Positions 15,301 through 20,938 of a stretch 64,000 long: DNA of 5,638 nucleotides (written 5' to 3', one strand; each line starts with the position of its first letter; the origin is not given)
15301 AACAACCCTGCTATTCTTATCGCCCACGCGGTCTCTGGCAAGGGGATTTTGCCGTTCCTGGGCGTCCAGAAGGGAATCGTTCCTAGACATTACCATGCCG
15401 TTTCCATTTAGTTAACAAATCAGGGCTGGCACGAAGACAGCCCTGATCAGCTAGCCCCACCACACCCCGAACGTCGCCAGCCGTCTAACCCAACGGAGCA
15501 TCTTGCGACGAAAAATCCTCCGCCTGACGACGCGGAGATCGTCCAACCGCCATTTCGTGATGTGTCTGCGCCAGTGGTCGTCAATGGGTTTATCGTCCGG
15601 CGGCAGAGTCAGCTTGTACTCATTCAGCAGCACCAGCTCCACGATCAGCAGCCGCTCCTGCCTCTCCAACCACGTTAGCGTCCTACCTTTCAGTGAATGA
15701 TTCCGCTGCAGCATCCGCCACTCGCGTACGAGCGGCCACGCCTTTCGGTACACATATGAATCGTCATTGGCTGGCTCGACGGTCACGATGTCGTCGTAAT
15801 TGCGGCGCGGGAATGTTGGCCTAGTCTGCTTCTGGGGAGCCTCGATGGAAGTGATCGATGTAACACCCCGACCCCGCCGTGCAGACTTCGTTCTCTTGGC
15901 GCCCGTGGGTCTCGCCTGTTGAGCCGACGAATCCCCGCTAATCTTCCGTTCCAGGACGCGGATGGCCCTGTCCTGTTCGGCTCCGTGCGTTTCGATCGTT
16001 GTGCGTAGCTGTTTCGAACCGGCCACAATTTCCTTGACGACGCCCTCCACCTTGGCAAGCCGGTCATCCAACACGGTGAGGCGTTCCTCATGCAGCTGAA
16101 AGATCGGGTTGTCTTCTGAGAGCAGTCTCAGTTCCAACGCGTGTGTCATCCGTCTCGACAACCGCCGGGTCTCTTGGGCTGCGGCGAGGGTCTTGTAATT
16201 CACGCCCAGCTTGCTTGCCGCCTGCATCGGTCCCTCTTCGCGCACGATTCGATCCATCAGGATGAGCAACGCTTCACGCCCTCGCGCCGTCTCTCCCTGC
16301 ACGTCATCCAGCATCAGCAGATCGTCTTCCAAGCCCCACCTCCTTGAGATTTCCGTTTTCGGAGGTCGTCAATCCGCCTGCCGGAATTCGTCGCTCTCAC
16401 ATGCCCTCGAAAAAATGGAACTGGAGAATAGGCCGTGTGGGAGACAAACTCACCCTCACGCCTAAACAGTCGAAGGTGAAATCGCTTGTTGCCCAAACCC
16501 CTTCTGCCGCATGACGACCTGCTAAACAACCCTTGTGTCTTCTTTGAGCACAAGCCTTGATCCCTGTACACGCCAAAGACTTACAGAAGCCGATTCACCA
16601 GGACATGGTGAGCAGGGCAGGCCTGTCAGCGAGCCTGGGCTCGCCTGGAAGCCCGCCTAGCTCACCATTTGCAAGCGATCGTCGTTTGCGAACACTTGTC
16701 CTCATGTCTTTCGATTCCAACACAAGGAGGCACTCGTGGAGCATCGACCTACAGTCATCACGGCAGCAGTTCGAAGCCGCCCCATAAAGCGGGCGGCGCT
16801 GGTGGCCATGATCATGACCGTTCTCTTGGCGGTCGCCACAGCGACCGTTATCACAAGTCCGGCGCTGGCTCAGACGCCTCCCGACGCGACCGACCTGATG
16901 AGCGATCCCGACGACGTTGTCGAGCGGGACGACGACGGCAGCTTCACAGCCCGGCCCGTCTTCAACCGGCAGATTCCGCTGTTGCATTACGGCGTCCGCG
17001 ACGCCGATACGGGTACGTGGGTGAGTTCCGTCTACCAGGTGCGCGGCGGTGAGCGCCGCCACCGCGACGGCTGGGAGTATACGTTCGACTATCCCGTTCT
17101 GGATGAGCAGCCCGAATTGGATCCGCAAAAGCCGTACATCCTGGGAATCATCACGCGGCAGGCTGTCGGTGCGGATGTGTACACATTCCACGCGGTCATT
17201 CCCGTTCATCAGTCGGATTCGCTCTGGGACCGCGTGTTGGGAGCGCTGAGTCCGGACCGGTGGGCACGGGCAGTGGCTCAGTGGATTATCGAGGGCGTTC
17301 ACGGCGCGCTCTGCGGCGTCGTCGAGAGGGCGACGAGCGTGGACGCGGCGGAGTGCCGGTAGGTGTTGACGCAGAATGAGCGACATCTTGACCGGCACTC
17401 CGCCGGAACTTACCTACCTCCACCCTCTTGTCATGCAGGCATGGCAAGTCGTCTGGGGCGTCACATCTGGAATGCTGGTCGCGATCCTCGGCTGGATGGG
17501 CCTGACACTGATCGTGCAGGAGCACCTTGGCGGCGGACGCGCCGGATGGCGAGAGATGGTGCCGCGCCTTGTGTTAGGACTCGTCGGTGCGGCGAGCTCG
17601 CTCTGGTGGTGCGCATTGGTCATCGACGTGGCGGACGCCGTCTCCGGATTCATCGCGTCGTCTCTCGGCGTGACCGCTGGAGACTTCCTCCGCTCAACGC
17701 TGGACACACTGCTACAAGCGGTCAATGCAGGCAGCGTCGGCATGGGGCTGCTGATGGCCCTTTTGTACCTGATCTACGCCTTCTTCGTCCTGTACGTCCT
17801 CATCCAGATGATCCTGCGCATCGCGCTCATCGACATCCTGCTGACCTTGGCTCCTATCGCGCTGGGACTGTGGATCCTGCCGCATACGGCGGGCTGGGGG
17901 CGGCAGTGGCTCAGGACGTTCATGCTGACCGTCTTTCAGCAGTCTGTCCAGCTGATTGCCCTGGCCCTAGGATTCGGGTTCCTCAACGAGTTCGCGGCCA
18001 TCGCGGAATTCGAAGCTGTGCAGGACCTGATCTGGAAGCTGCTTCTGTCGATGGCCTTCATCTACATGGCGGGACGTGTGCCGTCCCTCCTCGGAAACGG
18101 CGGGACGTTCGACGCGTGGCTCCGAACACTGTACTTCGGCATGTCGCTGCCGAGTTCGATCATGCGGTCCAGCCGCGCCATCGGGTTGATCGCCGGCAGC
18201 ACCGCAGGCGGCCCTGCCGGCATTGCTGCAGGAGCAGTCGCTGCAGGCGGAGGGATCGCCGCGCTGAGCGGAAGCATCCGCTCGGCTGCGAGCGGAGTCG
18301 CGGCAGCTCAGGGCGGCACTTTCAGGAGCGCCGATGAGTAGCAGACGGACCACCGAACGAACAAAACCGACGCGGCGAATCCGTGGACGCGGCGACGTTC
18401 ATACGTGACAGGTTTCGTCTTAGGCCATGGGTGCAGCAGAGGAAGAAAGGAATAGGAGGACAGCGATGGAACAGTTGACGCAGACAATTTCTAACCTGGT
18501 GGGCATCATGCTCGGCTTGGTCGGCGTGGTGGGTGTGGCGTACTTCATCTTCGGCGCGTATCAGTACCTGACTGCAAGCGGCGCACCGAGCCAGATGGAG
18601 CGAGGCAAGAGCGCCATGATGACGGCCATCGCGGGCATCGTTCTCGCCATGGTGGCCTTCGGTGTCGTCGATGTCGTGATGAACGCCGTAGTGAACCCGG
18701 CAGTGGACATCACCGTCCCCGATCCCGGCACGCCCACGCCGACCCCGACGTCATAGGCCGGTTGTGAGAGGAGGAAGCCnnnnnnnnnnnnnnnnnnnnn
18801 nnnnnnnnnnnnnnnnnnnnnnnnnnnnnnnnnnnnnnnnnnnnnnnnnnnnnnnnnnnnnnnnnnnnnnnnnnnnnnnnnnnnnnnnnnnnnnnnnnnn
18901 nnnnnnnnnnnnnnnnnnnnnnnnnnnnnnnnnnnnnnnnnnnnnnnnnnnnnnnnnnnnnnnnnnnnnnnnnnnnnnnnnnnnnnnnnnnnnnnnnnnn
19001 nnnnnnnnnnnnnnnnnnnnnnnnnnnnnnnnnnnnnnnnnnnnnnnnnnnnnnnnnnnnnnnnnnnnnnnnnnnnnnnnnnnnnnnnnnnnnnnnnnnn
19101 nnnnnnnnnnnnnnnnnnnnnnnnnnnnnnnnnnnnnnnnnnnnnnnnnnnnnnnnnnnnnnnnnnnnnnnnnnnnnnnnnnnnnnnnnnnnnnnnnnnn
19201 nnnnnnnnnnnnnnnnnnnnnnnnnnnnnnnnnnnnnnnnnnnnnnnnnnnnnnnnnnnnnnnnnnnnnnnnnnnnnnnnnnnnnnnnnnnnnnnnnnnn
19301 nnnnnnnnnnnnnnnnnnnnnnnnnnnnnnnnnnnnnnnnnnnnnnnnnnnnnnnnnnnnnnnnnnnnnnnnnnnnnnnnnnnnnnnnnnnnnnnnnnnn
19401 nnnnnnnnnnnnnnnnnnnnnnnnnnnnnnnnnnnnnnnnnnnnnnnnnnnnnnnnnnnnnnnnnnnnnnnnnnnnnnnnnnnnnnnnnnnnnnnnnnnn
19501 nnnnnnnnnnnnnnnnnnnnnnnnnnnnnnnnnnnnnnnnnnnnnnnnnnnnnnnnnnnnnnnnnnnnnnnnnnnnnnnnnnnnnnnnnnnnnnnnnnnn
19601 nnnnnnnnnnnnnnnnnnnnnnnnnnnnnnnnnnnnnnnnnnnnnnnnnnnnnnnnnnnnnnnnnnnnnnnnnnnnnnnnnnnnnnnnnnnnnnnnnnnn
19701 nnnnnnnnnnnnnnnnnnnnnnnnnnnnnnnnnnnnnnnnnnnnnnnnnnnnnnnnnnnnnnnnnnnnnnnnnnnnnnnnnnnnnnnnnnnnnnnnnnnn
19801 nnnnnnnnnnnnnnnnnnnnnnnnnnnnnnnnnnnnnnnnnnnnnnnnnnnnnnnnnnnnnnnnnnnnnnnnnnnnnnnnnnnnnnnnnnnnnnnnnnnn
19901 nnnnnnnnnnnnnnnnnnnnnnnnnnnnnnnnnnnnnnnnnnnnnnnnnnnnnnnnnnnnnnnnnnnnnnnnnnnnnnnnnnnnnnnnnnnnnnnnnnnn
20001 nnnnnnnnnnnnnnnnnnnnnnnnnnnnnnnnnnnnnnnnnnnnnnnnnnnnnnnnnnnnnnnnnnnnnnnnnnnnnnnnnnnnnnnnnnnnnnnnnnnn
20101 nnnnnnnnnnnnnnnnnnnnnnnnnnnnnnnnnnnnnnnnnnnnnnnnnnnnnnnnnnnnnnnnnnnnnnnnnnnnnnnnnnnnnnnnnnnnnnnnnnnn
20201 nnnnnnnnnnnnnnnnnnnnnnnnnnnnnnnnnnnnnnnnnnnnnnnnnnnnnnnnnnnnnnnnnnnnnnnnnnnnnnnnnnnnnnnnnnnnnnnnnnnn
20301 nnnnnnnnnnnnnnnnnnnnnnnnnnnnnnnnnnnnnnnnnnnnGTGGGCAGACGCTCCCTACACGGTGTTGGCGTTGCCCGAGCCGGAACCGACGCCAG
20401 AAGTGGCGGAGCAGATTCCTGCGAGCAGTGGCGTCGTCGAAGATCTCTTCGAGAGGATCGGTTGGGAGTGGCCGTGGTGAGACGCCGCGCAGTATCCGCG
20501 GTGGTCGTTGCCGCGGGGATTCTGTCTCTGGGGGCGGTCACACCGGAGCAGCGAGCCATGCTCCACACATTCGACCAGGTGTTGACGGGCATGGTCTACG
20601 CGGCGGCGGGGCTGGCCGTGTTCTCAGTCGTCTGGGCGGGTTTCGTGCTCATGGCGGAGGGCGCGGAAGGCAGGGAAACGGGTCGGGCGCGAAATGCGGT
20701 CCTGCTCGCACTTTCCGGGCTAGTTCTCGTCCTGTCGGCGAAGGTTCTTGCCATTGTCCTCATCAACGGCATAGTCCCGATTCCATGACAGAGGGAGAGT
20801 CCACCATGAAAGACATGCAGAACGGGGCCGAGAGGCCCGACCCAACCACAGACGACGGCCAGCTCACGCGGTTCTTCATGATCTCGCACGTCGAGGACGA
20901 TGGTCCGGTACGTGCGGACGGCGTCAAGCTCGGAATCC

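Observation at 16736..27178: Minimal conjugation machine with two pilin-like genes and no cell-wall hydrolase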

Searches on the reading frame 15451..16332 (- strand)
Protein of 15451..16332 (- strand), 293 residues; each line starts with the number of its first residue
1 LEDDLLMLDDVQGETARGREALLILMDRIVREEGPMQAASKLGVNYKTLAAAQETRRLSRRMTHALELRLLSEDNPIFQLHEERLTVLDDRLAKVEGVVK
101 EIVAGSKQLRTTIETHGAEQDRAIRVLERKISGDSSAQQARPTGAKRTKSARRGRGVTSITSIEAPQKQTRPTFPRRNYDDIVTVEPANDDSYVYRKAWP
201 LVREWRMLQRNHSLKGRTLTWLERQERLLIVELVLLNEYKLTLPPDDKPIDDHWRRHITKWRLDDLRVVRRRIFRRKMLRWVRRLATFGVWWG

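Call 5: search_protein_families(library=pfam, max_evalue=0.01, proteins=[window:15451-16332:-])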
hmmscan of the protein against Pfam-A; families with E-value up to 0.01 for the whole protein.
window:15451-16332:- (293 aa): 0 families

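Call 6: search_protein_families(library=ncbifam, max_evalue=0.01, proteins=[window:15451-16332:-])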
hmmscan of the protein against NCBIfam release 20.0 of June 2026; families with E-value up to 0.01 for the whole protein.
window:15451-16332:- (293 aa): 0 families

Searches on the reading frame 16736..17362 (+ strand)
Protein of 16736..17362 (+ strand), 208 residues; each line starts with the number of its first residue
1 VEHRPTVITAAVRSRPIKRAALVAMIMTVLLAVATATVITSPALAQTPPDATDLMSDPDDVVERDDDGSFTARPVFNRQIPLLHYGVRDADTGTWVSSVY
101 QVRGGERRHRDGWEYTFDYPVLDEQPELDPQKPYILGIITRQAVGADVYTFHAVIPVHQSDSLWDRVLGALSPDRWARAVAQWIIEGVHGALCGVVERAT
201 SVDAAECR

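Call 5: search_protein_families(library=pfam, max_evalue=0.01, proteins=[window:16736-17362:+])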
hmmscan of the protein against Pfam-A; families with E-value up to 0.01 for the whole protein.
window:16736-17362:+ (208 aa): 0 families

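Call 6: search_protein_families(library=ncbifam, max_evalue=0.01, proteins=[window:16736-17362:+])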
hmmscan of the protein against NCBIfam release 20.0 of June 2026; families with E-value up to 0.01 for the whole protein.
window:16736-17362:+ (208 aa): 0 families

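Call 25: find_homologous_proteins(query=window:16736-17362:+, max_evalue=0.001)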
Query window:16736-17362:+ (208 aa): 359 proteins with E <= 0.001 among 1855 candidates; the best 120 are listed.
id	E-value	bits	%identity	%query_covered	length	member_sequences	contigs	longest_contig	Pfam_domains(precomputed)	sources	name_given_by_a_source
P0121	6.1e-135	465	100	100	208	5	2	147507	-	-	-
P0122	5.8e-105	368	77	100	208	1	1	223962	-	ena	-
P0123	5.3e-100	351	84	85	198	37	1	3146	-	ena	-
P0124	3.5e-99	349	72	100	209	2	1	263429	-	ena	-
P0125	6.7e-99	348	84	78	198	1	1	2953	-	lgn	-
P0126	7.2e-99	348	75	94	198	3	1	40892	-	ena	-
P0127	9.1e-98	344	77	91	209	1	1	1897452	-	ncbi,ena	-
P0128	2.4e-97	343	85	79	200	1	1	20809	-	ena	-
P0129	1.5e-96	340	83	78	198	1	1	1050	-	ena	-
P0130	3.0e-95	336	73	97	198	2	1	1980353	-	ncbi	-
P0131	6.9e-95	335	74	92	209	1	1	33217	-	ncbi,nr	ncbi:MAG: hypothetical protein OXC55_08955 [Chloroflexi bacterium]|nr:hypothetical protein [Chlorofl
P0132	1.4e-94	334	77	90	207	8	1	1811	-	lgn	-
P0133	1.7e-93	330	76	88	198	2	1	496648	-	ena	-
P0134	2.8e-81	290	71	81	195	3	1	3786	-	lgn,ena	-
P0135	3.8e-81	290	71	86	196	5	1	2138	-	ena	-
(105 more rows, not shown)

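Call 35: predict_structure(alignment_id=A1)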
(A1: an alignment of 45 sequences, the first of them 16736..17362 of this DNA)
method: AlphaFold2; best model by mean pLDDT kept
length: 208 residues; sequences in the alignment: 45
mean_pLDDT: 75.5   pTM: 0.55
mean pLDDT of the five models: 75.5, 75.2, 74.6, 71.2, 69.2
residues with pLDDT >= 90: 45; 70-90: 87; 50-70: 64; < 50: 12
segments of 3 or more residues with pLDDT < 50: 1-4, 44-46
pLDDT, mean of each block of 10 residues (from residue 1): 48 58 81 69 52 82 84 94 92 90 92 92 80 89 78 80 64 57 64 68 70
secondary structure, 60 per line:
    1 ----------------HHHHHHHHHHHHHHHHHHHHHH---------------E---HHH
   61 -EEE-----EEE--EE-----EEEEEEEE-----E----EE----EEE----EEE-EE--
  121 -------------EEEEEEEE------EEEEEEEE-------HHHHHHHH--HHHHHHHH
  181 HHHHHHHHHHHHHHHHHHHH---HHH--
elements in order: H17-38 E62-64 E70-72 E82-89 E106-108 E113-115 E134-141 E148-155 H163-170 H173-200

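Call 39: fold_search(model_id=the predicted structure, library=pdb)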
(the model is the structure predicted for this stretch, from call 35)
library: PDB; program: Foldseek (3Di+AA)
matches with E <= 10: 1537; with E <= 0.001: 0
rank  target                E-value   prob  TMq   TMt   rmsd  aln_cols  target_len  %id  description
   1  5gzt_B                6.2e-03  1.00  0.30  0.07   4.3       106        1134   11  Crystal Structure of Chitinase ChiW from Paenibacillus sp. str. FPU-7 Reveals a Novel Type of Bacterial Cell-Surface-E (released 2016-12-28)
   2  9j5j_G                8.8e-03  0.94  0.26  0.13  29.3       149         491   11  Cryo-EM structure of BTN2A1-BTN3A1-BTN3A2 in complex with gdTCR (released 2025-05-21)
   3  4x42_E                9.9e-03  0.97  0.25  0.47   5.7       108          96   10  Crystal structure of DEN4 ED3 mutant with epitope two residues substituted from DEN3 ED3 (released 2015-09-09)
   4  2cov_G                1.1e-02  0.99  0.27  0.55   5.7       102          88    8  Crystal structure of CBM31 from beta-1,3-xylanase (released 2005-09-13)
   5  2dju_MODEL_1_A        1.4e-02  0.99  0.29  0.50   4.8       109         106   13  Solution structures of the fn3 domain of human receptor-type tyrosine-protein phosphatase F (released 2006-10-05)
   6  4x42_A                1.4e-02  0.90  0.23  0.40   6.4       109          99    9  Crystal structure of DEN4 ED3 mutant with epitope two residues substituted from DEN3 ED3 (released 2015-09-09)
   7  4bz1_A                1.6e-02  0.87  0.24  0.43   7.1       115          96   11  Structure of dengue virus EDIII in complex with Fab 3e31 (released 2014-08-13)
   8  4x42_D                1.6e-02  0.85  0.22  0.39   7.0       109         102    9  Crystal structure of DEN4 ED3 mutant with epitope two residues substituted from DEN3 ED3 (released 2015-09-09)
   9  6x4g_A                1.7e-02  0.72  0.22  0.36  11.9       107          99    6  Crystal structure of ICOS in complex with ICOS-L and an anti ICOS-L VNAR domain (released 2020-10-14)
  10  6lem_A                1.8e-02  0.98  0.28  0.11   5.1       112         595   17  Structure of E. coli beta-glucuronidase complex with C6-nonyl uronic isofagomine (released 2021-01-27)
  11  2cov_F                2.0e-02  0.99  0.27  0.56   4.4        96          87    9  Crystal structure of CBM31 from beta-1,3-xylanase (released 2005-09-13)
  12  3vd3_A                2.0e-02  0.97  0.29  0.08   5.5       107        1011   16  E. coli (lacZ) beta-galactosidase (N460D) (released 2012-04-11)
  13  9neo_B                2.0e-02  0.93  0.27  0.30   6.3       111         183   11  TEAD2 YAP binding domain (YBD) (released 2026-03-04)
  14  2cov_D                2.1e-02  0.99  0.27  0.54   4.5        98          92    9  Crystal structure of CBM31 from beta-1,3-xylanase (released 2005-09-13)
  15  1doa_B                2.1e-02  0.72  0.27  0.27   6.7       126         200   13  Structure of the rho family gtp-binding protein cdc42 in complex with the multifunctional regulator rhogdi (released 2000-02-09)
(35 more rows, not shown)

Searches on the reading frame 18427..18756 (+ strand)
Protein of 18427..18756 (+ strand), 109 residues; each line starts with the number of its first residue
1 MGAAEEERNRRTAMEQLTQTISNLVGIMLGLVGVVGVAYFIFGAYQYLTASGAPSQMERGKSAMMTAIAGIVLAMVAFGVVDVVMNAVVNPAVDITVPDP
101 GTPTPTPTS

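Call 5: search_protein_families(library=pfam, max_evalue=0.01, proteins=[window:18427-18756:+])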
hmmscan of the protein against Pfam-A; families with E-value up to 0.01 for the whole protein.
window:18427-18756:+ (109 aa): 1 family
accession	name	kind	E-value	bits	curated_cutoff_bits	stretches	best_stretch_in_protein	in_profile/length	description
PF18895.5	T4SS_pilin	-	2.5e-12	47.1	26.6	1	15-84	3-71/71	Type IV secretion system pilin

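Call 6: search_protein_families(library=ncbifam, max_evalue=0.01, proteins=[window:18427-18756:+])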
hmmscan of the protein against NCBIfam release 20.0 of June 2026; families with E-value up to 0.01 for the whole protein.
window:18427-18756:+ (109 aa): 1 family
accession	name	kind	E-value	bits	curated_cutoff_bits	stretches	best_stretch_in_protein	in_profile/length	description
NF045849.1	ICE_MMCAP2_0565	equivalog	2.1e-09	36.9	40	1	14-87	6-79/80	Mbov_0395 family pilin-like conjugal transfer protein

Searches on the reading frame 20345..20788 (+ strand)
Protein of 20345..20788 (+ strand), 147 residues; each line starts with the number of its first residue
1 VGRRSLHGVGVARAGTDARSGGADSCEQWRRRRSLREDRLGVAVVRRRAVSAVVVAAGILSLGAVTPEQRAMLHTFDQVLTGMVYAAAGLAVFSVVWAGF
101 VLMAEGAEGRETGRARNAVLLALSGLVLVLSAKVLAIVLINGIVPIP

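Call 10: search_protein_families(library=pfam, max_evalue=0.01, proteins=[window:20345-20788:+])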
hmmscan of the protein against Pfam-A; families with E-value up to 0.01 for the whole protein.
window:20345-20788:+ (147 aa): 1 family
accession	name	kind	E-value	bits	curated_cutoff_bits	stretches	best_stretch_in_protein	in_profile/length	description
PF18895.5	T4SS_pilin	-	0.00067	20.1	26.6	1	77-136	10-68/71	Type IV secretion system pilin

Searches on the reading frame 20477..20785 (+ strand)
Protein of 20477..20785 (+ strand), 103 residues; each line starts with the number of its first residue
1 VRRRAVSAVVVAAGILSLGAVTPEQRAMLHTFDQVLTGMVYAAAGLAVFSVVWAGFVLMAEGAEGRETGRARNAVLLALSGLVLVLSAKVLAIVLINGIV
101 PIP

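Call 76: search_protein_families(library=pfam, alignment_id=A4, max_evalue=0.01)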
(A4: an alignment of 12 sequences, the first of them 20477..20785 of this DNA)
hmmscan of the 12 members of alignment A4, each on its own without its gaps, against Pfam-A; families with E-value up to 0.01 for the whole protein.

A. member 1, window:20477-20785:+ (103 aa): 1 family
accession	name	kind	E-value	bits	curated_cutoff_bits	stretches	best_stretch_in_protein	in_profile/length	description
PF18895.5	T4SS_pilin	-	0.00033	21.1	26.6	1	33-92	10-68/71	Type IV secretion system pilin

B. families by the number of members that match (of 12 scanned): 2 families
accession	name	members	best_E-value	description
PF18895.5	T4SS_pilin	12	1.1e-07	Type IV secretion system pilin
PF04956.18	TrbC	10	7.9e-06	TrbC/VIRB2 pilin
